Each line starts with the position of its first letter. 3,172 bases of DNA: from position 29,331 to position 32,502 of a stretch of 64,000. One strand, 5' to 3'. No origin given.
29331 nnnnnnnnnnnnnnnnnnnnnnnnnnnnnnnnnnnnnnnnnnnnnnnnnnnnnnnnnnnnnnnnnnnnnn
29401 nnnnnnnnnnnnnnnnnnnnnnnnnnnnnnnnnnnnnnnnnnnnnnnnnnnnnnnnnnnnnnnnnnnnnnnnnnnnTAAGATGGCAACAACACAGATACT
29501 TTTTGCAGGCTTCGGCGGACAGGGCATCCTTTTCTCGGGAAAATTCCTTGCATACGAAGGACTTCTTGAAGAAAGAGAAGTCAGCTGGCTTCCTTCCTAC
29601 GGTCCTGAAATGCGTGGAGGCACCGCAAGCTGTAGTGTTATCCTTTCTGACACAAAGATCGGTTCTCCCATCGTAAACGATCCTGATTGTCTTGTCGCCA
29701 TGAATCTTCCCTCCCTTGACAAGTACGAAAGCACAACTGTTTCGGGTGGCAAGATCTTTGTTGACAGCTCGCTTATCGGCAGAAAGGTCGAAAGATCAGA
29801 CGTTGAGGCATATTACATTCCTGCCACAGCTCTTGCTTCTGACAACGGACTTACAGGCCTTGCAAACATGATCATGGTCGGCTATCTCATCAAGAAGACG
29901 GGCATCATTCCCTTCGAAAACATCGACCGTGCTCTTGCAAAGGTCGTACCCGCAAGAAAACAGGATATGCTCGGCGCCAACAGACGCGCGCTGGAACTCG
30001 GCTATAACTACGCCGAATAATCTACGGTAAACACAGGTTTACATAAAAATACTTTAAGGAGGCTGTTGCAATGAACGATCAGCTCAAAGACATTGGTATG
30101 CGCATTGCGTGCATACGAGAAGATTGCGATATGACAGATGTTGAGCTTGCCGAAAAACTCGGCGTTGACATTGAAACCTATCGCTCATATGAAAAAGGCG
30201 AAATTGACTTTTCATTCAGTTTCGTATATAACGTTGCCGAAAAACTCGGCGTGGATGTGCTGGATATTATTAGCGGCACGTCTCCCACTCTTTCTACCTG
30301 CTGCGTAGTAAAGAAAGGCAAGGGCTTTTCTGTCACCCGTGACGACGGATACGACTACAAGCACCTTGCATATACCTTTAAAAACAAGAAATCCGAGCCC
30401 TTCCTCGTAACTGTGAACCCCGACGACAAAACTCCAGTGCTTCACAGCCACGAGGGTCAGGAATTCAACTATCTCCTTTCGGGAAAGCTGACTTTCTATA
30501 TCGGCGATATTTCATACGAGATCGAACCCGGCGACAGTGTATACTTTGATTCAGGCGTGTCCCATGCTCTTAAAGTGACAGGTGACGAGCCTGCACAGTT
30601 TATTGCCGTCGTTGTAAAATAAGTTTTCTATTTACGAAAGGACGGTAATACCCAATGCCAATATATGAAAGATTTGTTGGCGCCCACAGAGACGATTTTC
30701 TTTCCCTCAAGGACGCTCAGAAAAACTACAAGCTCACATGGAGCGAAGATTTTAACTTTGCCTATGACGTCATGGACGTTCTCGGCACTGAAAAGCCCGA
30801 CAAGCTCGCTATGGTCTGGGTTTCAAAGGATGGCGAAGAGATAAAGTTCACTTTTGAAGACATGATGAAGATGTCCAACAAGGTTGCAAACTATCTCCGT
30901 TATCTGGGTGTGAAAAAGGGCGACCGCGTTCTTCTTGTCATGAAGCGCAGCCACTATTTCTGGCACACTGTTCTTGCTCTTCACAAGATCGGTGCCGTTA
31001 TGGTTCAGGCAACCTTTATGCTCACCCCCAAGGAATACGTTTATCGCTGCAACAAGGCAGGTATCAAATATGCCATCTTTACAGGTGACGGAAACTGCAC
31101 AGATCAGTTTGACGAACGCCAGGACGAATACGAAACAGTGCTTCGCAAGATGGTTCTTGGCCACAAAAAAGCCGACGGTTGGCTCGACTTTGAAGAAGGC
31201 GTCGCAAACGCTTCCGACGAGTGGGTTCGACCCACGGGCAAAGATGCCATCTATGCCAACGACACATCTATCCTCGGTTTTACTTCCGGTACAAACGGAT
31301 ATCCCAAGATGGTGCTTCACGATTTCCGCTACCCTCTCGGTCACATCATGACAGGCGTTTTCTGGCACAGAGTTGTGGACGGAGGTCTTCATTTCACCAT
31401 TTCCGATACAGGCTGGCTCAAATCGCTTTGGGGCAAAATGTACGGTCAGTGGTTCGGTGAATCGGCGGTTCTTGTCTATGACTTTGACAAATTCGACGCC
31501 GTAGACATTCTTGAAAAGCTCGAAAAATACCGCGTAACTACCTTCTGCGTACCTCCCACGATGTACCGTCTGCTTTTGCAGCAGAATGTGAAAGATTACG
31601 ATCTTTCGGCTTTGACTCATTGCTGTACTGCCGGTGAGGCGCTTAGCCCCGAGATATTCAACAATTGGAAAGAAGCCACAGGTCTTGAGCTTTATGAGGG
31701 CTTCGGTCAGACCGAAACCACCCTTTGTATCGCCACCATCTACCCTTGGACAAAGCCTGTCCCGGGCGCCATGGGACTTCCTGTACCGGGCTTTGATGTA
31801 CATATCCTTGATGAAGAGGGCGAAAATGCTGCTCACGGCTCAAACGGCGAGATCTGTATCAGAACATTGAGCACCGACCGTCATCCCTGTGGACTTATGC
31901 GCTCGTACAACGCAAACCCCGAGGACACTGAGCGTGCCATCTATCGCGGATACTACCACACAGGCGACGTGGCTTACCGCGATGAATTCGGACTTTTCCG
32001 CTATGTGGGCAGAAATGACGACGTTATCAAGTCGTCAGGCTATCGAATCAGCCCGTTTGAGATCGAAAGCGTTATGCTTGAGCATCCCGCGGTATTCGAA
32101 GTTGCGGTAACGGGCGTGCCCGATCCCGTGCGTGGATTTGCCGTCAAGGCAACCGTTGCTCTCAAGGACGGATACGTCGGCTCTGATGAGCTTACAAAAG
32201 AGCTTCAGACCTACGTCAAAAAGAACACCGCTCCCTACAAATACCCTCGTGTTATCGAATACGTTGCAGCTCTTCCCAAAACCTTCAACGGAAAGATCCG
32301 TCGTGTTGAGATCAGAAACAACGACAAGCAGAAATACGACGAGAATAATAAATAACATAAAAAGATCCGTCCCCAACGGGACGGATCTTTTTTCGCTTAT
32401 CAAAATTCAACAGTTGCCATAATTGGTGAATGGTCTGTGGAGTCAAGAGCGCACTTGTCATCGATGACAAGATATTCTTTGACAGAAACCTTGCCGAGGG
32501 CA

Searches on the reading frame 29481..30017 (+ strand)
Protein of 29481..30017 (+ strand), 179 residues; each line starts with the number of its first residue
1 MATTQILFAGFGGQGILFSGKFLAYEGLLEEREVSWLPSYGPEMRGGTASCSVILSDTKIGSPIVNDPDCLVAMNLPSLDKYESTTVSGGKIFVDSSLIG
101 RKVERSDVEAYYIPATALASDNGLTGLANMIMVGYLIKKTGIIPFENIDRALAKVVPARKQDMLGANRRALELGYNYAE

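Call 31: search_protein_families(library=pfam, proteins=[window:29481-30017:+])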
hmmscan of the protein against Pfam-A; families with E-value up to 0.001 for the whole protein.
window:29481-30017:+ (179 aa): 1 family
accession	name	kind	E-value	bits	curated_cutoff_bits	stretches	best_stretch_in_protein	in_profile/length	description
PF01558.24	POR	-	2.2e-34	119.5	27.4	1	12-176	1-173/173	Pyruvate ferredoxin/flavodoxin oxidoreductase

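Call 51: search_protein_families(library=ncbifam, proteins=[window:29481-30017:+], max_evalue=0.00001)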
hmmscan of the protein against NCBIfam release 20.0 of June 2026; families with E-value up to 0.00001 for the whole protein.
window:29481-30017:+ (179 aa): 18 families
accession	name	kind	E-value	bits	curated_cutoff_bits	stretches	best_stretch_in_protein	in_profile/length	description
NF006323.0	PRK08537.1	equivalog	4.8e-35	120.5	235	1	4-178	3-178/181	2-oxoacid:ferredoxin oxidoreductase subunit gamma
NF006211.0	PRK08338.1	equivalog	1.3e-19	70.3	239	1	5-175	2-165/170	2-oxoacid:ferredoxin oxidoreductase subunit gamma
TIGR03710.1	OAFO_sf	subfamily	7.2e-19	67.8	482.75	1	5-179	3-174/561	2-oxoacid:acceptor oxidoreductase subunit alpha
TIGR02175.1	PorC_KorC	subfamily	1.1e-18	67.6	81.1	1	5-177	3-174/177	2-oxoacid:acceptor oxidoreductase, gamma subunit, pyruvate/2-ketoisovalerate family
NF006275.0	PRK08441.1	equivalog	4.5e-14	52.4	216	1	4-178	3-178/185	2-oxoglutarate-acceptor oxidoreductase subunit OorC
NF005325.0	PRK06853.1-5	equivalog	2.1e-13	50.5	230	0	2-74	2-75/192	indolepyruvate oxidoreductase subunit beta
NF005322.0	PRK06853.1-2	equivalog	7.1e-13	48.8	237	1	2-178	4-193/197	indolepyruvate oxidoreductase subunit beta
NF005324.0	PRK06853.1-4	equivalog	1.2e-11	44.8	222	1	4-178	3-189/196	indolepyruvate oxidoreductase subunit beta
NF004916.0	PRK06274.1-2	equivalog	2.3e-11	44.1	227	1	4-176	3-174/178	indolepyruvate oxidoreductase subunit beta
NF040683.1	PorC_Meth_Thtga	equivalog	2.4e-11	43.7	270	1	5-176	3-171/177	pyruvate synthase subunit PorC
NF045762.1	PhenlGlyoxDHPadE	equivalog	2.6e-11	43.7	300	1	6-177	4-178/187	NADH-dependent phenylglyoxylate dehydrogenase subunit gamma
NF006321.0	PRK08534.1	equivalog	2e-10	40.6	225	1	5-177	3-176/181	pyruvate ferredoxin oxidoreductase subunit gamma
NF005323.0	PRK06853.1-3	equivalog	1.2e-08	35.1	238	0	91-177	112-194/197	indolepyruvate oxidoreductase subunit beta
NF005328.0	PRK06853.2-2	equivalog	1.5e-07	31.3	240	0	1-74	1-74/192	indolepyruvate oxidoreductase subunit beta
NF010632.0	PRK14029.1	equivalog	1.5e-06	28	335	1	5-156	3-161/185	pyruvate/ketoisovalerate ferredoxin oxidoreductase subunit gamma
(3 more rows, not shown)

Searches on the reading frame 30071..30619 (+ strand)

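Call 31: search_protein_families(library=pfam, proteins=[window:30071-30619:+])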
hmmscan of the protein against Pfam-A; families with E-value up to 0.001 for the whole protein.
window:30071-30619:+ (183 aa): 6 families
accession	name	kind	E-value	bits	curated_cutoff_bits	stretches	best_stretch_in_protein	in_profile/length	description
PF07883.17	Cupin_2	-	1.5e-19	69.9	27.2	1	111-181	1-70/70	Cupin domain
PF01381.28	HTH_3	-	1.3e-08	35.2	23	1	15-64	4-53/55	Helix-turn-helix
PF12844.13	HTH_19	-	5.4e-06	26.7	30.2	1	9-64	1-56/64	Helix-turn-helix domain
PF02311.25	AraC_binding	-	9e-05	22.7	21.1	1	118-177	13-71/135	AraC-like ligand binding domain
PF05899.18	Cupin_3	-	0.0001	22.3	23.5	1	129-169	25-66/74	EutQ-like cupin domain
PF13560.12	HTH_31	-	0.00023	21.9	27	1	9-62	3-57/64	Helix-turn-helix domain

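Call 51: search_protein_families(library=ncbifam, proteins=[window:30071-30619:+], max_evalue=0.00001)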
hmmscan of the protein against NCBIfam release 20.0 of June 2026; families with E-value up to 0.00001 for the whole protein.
window:30071-30619:+ (183 aa): 3 families
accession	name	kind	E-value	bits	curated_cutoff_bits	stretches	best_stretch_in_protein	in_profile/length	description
NF047948.1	male_kill_WMK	equivalog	6.6e-07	29.1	300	1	8-68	163-223/300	WO male-killing family protein Wmk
NF041951.1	phage_RstR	subfamily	1.1e-06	28.9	80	1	8-63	3-58/108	RstR family transcriptional repressor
NF007408.0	PRK09943.1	equivalog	7.9e-06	25.6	211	1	1-178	1-177/185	HTH-type transcriptional regulator PuuR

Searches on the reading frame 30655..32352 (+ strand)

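Call 31: search_protein_families(library=pfam, proteins=[window:30655-32352:+])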
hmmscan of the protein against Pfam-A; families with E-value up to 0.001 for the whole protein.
window:30655-32352:+ (566 aa): 2 families
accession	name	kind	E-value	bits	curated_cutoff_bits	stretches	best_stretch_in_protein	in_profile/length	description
PF00501.34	AMP-binding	-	3.2e-61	207.7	29.9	1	46-404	7-376/384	AMP-binding enzyme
PF13193.12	AMP-binding_C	-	4.9e-20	72.7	24.5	1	469-547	1-76/76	AMP-binding enzyme C-terminal domain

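Call 51: search_protein_families(library=ncbifam, proteins=[window:30655-32352:+], max_evalue=0.00001)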
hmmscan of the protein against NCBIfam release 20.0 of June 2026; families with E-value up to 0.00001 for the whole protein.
window:30655-32352:+ (566 aa): 97 families (the best 25 are shown)
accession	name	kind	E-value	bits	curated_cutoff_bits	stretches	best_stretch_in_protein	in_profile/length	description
NF047394.1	AcylCoAsynMbcS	equivalog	6.6e-122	407.8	850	1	31-561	10-524/525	acyl-CoA synthetase MbcS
NF003313.0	PRK04319.1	equivalog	3.9e-99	332.4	729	1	17-551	27-555/574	acetate--CoA ligase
NF004837.0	PRK06187.1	subfamily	5.4e-88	295.5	476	1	45-562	19-527/531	long-chain-fatty-acid--CoA ligase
TIGR02188.1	Ac_CoA_lig_AcsA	equivalog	1.5e-70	238.2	724.95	1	14-554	35-602/629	acetate--CoA ligase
NF006182.0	PRK08316.1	subfamily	1.1e-69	235.4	663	2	279-559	246-519/523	fatty acyl-CoA synthetase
NF006181.0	PRK08314.1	subfamily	7.2e-68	229.2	705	1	41-563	31-560/563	long-chain-fatty-acid--CoA ligase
NF001208.0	PRK00174.1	subfamily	1.2e-67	228.7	657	1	21-555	63-618/649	acetate--CoA ligase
NF005220.0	PRK06710.1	equivalog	1.2e-67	228.3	1116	2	201-564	205-561/563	long-chain-fatty-acid--CoA ligase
TIGR02262.1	benz_CoA_lig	subfamily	3.8e-67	227.2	375.25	1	32-555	2-507/508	benzoate-CoA ligase family protein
NF005463.0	PRK07059.1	subfamily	8.1e-62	209.4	869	2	280-556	288-555/557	long-chain-fatty-acid--CoA ligase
NF053567.1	HBDA_AROS1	equivalog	8.6e-59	199.3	1000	1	63-556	38-518/523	3-hydroxybenzoate--CoA ligase HbdA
NF005676.0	PRK07470.1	equivalog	7.5e-58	196.4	774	2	275-558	249-530/544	acyl-CoA synthetase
NF005947.1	PRK08008.1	equivalog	1.3e-57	195.5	651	1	43-551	16-515/518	crotonobetaine/carnitine-CoA ligase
NF004822.0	PRK06178.1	equivalog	1.5e-57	195.5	782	1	44-557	47-567/571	acyl-CoA synthetase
NF004808.0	PRK06155.1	equivalog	2.9e-56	190.9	722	1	62-556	44-521/542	ATP-dependent acyl-CoA ligase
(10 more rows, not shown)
